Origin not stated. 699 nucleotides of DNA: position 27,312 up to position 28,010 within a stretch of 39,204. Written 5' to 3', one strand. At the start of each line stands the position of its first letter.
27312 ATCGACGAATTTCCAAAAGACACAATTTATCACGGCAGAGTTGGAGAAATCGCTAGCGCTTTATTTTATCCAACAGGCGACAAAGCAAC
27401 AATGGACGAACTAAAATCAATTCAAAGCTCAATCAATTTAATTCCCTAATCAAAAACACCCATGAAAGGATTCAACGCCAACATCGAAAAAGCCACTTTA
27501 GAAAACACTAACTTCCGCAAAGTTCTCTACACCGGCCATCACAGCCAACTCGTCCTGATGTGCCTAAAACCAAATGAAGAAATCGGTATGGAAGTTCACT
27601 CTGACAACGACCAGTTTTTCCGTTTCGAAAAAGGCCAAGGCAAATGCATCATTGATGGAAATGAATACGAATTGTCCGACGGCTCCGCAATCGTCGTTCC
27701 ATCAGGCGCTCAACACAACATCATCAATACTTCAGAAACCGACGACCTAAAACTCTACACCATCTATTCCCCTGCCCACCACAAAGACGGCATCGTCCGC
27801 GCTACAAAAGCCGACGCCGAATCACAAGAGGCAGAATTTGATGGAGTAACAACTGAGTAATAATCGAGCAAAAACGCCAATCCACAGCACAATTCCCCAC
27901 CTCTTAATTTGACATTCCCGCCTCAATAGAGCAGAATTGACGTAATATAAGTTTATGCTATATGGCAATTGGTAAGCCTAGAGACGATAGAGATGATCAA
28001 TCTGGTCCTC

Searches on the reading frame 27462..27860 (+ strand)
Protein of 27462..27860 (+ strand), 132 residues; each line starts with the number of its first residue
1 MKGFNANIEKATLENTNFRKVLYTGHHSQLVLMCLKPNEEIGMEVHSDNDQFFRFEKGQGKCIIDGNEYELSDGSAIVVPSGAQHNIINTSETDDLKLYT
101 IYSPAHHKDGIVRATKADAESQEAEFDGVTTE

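Call 43: search_protein_families(library=pfam, proteins=[window:27462-27860:+], max_evalue=0.001)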
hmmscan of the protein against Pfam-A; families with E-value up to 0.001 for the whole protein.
window:27462-27860:+ (132 aa): 2 families
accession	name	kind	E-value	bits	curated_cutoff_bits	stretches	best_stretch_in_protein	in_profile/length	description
PF07883.17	Cupin_2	-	4.1e-16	58.9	27.2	1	32-102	2-70/70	Cupin domain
PF02311.25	AraC_binding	-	6e-05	23.2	21.1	1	55-117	29-90/135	AraC-like ligand binding domain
